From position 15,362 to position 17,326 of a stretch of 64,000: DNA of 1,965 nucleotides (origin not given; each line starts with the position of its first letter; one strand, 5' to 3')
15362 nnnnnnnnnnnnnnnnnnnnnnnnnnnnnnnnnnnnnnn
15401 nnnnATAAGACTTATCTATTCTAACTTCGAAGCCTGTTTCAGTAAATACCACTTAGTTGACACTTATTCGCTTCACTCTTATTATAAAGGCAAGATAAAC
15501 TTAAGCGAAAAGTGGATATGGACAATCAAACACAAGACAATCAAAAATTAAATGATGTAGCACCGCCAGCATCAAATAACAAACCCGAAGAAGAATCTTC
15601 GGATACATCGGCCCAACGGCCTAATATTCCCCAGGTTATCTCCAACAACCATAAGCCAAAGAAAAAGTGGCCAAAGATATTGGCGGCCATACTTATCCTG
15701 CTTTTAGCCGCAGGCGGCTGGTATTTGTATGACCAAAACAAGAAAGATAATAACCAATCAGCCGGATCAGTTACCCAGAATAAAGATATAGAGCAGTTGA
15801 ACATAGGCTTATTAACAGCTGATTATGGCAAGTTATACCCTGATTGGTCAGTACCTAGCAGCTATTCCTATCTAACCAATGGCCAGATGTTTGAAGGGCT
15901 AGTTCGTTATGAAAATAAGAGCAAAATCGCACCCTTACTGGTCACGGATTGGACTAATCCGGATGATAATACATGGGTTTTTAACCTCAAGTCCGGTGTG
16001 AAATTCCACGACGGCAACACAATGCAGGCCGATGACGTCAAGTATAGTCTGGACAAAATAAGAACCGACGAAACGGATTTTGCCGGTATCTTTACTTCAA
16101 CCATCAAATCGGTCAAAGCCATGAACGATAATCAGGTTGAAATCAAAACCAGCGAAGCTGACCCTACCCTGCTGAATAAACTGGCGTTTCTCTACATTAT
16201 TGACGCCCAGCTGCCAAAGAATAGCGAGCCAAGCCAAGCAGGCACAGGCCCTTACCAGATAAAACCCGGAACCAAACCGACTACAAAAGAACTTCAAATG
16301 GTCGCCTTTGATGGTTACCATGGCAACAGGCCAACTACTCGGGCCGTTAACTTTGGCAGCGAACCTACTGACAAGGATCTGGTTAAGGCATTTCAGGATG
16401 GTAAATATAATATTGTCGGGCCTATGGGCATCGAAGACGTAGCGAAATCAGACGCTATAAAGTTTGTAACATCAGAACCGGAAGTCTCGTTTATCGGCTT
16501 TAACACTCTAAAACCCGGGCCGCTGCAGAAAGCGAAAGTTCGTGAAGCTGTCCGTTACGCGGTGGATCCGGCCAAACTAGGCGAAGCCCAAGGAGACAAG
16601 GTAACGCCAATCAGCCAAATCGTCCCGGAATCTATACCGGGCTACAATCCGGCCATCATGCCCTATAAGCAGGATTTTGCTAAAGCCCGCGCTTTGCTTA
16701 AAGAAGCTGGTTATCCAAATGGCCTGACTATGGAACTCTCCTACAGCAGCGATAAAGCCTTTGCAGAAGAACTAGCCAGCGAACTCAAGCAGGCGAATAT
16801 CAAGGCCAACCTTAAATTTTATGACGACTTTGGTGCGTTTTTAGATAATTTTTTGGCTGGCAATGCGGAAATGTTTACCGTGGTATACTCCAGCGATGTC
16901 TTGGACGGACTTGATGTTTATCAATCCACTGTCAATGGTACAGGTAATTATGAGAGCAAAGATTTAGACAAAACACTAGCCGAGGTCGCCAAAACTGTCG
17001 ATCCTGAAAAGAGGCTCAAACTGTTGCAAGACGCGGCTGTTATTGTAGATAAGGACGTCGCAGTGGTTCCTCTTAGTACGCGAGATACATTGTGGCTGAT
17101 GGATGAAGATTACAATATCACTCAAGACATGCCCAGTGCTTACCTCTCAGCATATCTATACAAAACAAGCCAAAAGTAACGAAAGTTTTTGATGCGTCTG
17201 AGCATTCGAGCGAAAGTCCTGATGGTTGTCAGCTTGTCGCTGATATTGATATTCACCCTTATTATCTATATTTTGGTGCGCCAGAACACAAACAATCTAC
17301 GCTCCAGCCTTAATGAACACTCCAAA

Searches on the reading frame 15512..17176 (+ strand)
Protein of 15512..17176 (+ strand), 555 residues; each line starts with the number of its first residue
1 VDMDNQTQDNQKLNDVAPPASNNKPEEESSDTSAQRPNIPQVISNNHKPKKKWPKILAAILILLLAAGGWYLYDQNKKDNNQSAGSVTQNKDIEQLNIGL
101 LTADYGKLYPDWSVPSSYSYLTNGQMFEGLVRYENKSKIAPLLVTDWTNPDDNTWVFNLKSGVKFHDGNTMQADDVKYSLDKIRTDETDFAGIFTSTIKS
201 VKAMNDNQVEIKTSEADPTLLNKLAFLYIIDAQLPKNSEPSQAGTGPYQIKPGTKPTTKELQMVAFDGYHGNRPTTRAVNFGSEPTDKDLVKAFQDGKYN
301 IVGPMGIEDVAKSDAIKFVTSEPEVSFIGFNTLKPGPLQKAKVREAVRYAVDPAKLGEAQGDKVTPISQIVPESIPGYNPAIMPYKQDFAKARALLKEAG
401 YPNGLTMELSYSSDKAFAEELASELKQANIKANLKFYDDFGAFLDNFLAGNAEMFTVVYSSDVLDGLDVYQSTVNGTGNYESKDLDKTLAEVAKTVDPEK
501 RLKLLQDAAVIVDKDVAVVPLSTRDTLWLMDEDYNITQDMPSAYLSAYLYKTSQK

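Call 86: search_protein_families(library=pfam, proteins=[window:15512-17176:+], max_evalue=0.00001)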
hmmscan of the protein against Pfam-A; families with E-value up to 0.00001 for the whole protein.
window:15512-17176:+ (555 aa): 1 family
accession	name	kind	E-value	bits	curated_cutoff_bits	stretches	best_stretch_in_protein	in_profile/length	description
PF00496.27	SBP_bac_5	-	5.1e-58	197.4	32.4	1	138-479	1-366/368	Bacterial extracellular solute-binding proteins, family 5 Middle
